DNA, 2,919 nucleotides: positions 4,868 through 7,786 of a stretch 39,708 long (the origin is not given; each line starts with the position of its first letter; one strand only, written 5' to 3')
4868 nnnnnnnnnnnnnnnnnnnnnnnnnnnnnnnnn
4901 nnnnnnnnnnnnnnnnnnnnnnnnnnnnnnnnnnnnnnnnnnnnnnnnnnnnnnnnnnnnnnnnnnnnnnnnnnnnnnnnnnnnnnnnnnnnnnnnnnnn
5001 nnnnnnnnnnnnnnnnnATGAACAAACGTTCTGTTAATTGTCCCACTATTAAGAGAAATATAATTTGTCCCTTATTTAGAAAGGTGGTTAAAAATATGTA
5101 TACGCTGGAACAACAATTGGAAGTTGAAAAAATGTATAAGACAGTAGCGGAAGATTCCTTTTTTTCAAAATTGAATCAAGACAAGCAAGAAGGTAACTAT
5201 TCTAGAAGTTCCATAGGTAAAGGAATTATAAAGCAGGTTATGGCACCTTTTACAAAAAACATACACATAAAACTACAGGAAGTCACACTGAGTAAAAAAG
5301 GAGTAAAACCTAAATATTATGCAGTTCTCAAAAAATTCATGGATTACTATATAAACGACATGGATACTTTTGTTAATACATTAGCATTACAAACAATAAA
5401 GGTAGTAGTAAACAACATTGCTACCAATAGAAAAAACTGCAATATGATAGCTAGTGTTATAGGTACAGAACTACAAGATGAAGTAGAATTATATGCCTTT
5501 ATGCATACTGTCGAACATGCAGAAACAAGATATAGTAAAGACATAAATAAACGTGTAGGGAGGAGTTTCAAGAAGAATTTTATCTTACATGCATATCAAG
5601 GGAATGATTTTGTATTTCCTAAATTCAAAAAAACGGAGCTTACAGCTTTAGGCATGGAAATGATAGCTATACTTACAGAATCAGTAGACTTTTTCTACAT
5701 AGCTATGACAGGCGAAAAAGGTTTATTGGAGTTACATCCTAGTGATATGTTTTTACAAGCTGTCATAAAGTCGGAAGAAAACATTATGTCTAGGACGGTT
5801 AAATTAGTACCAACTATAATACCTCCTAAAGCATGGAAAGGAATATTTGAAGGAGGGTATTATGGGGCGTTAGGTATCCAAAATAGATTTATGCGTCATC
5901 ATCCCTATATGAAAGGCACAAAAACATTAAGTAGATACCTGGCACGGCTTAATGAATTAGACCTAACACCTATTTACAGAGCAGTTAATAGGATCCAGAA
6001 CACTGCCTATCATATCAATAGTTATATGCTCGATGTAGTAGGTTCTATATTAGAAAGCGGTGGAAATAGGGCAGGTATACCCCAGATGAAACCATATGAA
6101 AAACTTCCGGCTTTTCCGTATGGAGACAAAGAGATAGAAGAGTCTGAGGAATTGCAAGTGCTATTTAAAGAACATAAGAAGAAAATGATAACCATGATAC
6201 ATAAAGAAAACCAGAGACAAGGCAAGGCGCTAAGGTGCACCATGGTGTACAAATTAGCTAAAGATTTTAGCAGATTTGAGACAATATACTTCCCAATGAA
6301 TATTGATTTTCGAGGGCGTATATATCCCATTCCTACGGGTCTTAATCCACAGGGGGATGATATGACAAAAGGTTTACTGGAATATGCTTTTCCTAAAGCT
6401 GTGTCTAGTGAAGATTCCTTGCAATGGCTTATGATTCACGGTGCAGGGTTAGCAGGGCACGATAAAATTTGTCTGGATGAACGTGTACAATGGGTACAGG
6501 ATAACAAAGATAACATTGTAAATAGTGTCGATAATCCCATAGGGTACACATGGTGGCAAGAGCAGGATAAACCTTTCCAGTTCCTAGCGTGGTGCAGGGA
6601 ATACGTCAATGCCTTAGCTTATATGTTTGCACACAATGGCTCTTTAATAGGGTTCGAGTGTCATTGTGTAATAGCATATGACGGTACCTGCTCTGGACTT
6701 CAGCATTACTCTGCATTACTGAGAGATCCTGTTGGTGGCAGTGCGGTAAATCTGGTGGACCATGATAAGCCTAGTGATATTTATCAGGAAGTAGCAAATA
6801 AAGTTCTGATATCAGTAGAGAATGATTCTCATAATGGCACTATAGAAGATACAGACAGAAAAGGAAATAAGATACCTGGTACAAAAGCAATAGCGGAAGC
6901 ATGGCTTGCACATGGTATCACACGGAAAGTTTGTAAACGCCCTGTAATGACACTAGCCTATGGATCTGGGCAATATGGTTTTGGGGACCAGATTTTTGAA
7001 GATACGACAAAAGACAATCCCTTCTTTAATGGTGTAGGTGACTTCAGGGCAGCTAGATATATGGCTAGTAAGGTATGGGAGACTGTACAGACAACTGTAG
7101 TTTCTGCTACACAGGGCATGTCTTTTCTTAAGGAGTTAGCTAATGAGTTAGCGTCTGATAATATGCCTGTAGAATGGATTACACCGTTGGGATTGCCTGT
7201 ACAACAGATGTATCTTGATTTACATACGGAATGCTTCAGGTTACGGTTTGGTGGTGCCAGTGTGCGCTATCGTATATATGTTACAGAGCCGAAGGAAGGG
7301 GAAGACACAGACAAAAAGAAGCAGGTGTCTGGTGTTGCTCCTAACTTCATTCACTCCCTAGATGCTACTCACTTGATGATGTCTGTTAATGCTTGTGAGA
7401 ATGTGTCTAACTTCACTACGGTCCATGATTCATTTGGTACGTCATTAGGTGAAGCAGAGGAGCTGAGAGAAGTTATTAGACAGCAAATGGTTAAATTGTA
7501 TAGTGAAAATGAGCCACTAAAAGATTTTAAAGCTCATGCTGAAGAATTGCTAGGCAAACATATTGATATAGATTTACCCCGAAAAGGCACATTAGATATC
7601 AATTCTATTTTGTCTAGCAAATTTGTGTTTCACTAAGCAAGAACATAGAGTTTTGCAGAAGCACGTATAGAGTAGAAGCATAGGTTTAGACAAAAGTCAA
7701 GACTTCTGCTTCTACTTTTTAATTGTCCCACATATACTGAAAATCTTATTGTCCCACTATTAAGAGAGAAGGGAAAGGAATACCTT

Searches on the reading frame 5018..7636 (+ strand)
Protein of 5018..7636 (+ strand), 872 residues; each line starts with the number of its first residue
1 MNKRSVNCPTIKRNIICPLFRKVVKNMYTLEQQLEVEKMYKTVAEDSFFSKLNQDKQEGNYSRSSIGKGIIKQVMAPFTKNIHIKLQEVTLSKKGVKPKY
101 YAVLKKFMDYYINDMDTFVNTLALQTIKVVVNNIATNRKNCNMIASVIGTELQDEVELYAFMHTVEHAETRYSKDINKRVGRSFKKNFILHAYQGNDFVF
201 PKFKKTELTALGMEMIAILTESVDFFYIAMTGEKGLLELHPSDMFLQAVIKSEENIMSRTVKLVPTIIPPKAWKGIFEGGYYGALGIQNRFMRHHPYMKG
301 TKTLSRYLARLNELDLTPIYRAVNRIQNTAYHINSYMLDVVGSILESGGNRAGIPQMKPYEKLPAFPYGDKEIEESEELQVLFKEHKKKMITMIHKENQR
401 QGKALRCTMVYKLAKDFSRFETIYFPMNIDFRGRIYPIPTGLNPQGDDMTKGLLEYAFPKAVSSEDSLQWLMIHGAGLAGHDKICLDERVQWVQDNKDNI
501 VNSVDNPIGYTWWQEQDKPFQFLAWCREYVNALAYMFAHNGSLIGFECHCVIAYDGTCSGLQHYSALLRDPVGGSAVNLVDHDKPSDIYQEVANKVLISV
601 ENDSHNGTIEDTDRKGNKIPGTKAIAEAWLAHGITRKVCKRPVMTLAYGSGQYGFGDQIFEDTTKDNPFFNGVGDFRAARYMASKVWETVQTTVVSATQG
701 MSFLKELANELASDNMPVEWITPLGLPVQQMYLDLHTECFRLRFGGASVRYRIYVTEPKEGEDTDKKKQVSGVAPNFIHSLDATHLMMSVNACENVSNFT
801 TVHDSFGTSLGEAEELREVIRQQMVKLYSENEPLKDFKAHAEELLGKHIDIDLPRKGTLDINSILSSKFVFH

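Call 8: search_protein_families(library=pfam, proteins=[window:5018-7636:+], max_evalue=0.01)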
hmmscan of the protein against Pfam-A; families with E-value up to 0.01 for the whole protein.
window:5018-7636:+ (872 aa): 2 families
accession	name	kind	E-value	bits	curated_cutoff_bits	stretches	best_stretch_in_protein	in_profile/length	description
PF00940.24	RNA_pol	-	2.7e-105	353.2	22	1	465-848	5-375/448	DNA-dependent RNA polymerase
PF14700.11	RPOL_N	-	4.3e-06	26.8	30.1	1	237-326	252-332/334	DNA-directed RNA polymerase N-terminal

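Call 73: search_dna_similar(query=window:5096-7636:+, collection=phages, mode=protein, max_rows=12)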
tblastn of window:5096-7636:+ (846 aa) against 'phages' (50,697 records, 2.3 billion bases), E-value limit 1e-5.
Records with a match: 2757; places in all: 2803; records where one place covers at least 80% of the query: 2317.
Best place of each record, by identity: <60% 2757.
By first word of the organism name: Klebsiella 703; Escherichia 366; Pseudomonas 339; Acinetobacter 169; Vibrio 133; Salmonella 113; Yersinia 92; Pectobacterium 84; Ralstonia 55; Xanthomonas 55; and 76 more.
By host as written in the record: - 390; Klebsiella pneumoniae 377; Escherichia coli 125; Acinetobacter baumannii 61; Pseudomonas putida KT2440 and Paw85 53; Pseudomonas aeruginosa 52; Yersinia pestis 38; Pectobacterium atrosepticum DSM18077 33; and 700 more.
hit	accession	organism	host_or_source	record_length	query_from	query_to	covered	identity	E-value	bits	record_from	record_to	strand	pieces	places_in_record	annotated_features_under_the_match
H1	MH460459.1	Dickeya phage vB_DsoP_JA10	Dickeya solani MK10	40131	6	845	99%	34.8%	2e-134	449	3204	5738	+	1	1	putative RNA polymerase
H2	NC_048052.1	Dickeya phage vB_DsoP_JA10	Dickeya solani MK10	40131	6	845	99%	34.8%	2e-134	449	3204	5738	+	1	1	N4-like RNA polymerase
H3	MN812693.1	Pectobacterium phage Cornix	Dickeya dianthicola F85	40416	6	845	99%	34.7%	4e-134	447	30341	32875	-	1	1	record has no annotation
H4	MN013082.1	Klebsiella phage vB_KpnP_Sibilus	Klebsiella pneumoniae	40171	6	845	99%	34.7%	1e-133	446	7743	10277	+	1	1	putative RNA polymerase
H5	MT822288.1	Erwinia phage pEp_SNUABM_12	Erwinia pyrifoliae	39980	6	845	99%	34.6%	3e-133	445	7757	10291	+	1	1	putative RNA polymerase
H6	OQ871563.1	Dickeya phage W2B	Dickeya solani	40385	6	845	99%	34.6%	1e-132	443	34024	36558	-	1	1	1: RNA polymerase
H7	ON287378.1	Dickeya phage DchS19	Dickeya chrysanthemi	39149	6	845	99%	34.5%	2e-132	443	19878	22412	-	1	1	1: RNA polymerase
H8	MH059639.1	Dickeya phage Ninurta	Dickeya solani DSM 28711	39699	6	845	99%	34.4%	6e-132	441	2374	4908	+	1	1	DNA-directed RNA polymerase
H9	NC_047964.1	Dickeya phage Ninurta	Dickeya solani DSM 28711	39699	6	845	99%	34.4%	6e-132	441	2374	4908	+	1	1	N4-like RNA polymerase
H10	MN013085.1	Klebsiella phage vB_KpnP_NahiliMali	Klebsiella pneumoniae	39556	6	845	99%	34.3%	1e-132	443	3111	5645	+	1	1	DNA-directed RNA polymerase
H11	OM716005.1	Aeromonas phage vB_ AhaP_PT2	Aeromonas hydrophila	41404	6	845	99%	34.1%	3e-137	457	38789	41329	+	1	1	DNA-directed RNA polymerase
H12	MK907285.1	Salmonella phage vB_SalM-LPST153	Salmonella enterica subsp. enterica ...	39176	7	845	99%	34.1%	6e-71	476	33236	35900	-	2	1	DNA-dependent RNA polymerase | RNA polymerase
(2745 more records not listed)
